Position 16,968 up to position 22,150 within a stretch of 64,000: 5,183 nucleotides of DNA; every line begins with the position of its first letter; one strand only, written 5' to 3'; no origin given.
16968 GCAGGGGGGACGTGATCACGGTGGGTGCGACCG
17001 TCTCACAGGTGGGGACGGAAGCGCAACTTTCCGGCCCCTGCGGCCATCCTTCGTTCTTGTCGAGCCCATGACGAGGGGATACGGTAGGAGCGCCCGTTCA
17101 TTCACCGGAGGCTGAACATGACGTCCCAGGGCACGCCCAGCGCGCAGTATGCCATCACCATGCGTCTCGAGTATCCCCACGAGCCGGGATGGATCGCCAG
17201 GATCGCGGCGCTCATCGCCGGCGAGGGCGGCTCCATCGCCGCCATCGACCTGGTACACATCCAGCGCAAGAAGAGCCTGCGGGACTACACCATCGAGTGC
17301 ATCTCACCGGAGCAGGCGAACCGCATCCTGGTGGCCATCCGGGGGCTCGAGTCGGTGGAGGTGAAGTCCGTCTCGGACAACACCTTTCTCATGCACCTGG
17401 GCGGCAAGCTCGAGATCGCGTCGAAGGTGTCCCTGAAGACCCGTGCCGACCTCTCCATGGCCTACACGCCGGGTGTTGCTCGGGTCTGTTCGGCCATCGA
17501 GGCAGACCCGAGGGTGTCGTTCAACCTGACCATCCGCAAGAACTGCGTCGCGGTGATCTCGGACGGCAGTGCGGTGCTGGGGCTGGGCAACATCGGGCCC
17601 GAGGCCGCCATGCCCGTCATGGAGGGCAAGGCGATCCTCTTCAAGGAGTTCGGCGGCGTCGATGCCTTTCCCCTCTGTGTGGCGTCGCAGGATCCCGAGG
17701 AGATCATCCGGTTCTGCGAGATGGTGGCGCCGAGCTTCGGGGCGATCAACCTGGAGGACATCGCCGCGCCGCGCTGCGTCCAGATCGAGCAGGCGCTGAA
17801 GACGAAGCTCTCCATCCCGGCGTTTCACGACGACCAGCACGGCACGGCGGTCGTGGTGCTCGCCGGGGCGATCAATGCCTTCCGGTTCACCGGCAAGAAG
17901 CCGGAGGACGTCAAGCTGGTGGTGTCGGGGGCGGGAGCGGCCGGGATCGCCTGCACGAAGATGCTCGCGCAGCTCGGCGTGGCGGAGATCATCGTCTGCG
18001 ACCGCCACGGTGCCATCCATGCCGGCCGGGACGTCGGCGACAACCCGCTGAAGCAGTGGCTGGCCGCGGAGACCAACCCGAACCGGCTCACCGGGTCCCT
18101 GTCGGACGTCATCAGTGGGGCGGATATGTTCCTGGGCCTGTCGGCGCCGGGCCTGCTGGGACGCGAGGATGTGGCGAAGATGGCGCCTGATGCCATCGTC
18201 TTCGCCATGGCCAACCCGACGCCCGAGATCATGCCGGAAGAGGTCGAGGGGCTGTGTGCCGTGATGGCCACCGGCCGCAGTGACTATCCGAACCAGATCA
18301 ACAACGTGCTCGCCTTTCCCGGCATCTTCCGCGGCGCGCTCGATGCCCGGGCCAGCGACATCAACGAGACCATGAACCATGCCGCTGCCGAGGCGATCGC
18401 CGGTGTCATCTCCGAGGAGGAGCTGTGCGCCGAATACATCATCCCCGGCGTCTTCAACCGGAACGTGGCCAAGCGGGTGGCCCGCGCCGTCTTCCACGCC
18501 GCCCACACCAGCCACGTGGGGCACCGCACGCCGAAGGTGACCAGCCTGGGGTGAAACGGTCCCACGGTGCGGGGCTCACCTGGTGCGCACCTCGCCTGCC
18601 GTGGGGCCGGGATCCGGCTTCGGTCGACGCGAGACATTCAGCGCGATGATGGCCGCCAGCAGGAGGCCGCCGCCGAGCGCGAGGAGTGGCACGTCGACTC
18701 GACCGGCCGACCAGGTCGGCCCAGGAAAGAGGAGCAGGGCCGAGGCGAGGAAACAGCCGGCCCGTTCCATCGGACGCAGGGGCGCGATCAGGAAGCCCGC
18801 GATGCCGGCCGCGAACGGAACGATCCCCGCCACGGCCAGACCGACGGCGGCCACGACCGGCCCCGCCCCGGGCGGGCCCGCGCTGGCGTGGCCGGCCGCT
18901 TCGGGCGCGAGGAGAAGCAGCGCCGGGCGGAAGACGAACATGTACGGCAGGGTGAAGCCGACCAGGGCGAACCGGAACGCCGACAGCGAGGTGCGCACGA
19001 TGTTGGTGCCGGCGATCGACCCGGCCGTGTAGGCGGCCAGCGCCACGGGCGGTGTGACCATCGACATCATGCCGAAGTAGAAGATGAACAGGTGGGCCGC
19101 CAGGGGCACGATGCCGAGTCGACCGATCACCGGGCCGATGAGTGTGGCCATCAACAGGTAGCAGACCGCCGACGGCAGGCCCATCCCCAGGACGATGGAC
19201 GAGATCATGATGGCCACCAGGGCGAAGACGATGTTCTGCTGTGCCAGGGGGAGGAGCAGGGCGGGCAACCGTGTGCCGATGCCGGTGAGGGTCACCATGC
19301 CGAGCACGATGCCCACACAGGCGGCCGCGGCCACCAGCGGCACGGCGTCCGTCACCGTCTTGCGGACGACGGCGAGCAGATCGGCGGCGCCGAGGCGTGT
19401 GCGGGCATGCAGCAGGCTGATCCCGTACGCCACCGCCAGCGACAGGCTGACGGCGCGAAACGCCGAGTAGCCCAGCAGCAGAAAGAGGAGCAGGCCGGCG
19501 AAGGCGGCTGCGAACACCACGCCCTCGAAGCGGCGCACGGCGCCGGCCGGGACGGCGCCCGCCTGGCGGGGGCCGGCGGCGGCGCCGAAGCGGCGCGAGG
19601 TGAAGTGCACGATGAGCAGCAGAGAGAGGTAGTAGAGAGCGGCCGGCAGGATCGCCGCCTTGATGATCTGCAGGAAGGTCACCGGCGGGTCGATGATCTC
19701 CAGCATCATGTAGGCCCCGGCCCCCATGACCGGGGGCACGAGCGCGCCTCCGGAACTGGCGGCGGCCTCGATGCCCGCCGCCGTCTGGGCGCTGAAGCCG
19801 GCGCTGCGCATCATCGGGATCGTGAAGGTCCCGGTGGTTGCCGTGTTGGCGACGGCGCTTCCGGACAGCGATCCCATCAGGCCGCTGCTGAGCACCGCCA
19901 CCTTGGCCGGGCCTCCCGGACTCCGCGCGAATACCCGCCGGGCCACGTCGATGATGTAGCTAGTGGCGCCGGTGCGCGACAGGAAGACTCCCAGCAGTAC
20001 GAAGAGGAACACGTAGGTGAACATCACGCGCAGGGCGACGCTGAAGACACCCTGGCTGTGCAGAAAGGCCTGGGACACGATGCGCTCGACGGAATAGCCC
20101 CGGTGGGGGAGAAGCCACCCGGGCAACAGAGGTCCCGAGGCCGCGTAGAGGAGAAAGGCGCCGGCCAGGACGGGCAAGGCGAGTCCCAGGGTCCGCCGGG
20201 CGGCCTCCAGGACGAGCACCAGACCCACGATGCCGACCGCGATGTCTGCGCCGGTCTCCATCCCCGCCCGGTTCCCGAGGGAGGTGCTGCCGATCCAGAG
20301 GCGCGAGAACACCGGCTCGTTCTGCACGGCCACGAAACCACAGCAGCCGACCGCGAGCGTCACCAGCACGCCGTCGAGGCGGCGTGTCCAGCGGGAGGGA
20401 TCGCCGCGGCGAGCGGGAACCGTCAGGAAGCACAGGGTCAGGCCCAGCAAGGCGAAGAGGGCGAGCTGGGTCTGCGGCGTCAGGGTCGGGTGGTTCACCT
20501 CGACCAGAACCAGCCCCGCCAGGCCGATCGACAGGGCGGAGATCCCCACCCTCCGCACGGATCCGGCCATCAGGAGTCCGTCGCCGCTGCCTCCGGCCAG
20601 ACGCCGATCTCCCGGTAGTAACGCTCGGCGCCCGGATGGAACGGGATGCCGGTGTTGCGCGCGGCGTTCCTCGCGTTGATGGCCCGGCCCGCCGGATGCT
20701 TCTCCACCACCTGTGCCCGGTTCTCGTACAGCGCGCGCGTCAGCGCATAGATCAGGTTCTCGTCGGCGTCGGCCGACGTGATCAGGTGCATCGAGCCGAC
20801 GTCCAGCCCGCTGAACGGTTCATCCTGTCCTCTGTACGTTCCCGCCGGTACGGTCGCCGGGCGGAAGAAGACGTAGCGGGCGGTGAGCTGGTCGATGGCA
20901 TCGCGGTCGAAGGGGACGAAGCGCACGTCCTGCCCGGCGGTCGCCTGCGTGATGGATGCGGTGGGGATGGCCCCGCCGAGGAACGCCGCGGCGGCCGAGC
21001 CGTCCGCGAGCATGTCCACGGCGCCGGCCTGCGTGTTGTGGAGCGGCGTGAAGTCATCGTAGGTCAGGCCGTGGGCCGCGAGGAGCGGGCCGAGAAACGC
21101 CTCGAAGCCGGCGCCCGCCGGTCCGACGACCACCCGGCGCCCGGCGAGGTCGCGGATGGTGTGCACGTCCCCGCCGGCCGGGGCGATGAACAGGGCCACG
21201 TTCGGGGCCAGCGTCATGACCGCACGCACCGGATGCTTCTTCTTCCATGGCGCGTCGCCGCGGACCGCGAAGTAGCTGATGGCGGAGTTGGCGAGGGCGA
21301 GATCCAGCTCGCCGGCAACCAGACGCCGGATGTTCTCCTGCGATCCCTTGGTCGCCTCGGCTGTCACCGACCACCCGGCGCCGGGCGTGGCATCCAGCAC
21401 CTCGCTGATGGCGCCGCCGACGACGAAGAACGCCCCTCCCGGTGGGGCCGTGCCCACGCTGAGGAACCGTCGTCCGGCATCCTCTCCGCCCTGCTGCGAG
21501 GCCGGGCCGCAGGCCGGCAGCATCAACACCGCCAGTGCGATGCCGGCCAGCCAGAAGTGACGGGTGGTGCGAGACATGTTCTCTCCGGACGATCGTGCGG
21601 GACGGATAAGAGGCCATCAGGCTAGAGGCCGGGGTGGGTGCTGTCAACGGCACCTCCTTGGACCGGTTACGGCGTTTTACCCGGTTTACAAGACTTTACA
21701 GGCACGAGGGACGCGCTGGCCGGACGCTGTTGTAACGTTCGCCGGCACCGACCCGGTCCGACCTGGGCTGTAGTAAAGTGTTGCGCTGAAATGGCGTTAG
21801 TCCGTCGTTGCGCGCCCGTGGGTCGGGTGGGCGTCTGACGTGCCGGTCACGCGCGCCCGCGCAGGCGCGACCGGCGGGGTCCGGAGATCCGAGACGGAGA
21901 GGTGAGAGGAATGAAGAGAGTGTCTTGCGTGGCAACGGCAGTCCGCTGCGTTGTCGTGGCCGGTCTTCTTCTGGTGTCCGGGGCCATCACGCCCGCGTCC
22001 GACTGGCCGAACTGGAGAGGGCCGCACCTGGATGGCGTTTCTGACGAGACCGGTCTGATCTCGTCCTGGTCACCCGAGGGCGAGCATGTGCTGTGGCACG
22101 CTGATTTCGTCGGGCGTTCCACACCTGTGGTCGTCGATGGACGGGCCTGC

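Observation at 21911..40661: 18.7-kb, 14-gene translationally coupled locus combining secreted PQQ-like propellers with a fatty-acyl reduction, tailoring and export pathway: candidate uncharacterised lipid / natural-product system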

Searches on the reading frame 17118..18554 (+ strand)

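Call 35: search_protein_families(library=pfam, proteins=[window:17118-18554:+], max_evalue=0.001)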
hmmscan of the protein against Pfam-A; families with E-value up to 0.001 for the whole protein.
window:17118-18554:+ (478 aa): 3 families
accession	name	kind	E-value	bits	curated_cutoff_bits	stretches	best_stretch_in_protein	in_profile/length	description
PF00390.24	malic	-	5.8e-26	91.9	23.1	1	97-189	3-116/182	Malic enzyme, N-terminal domain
PF03949.21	Malic_M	-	1.3e-22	80.8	23.5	1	242-462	3-257/258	Malic enzyme, NAD binding domain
PF01262.27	AlaDh_PNT_C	-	0.00012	22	23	1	263-365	27-129/214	Alanine dehydrogenase/PNT, C-terminal domain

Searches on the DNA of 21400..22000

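Call 53: search_rna_families(source=window, start=21400, end=22000, threshold=evalue, max_evalue=1)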
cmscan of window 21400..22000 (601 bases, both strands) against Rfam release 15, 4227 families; matches with E-value up to 1: 0.
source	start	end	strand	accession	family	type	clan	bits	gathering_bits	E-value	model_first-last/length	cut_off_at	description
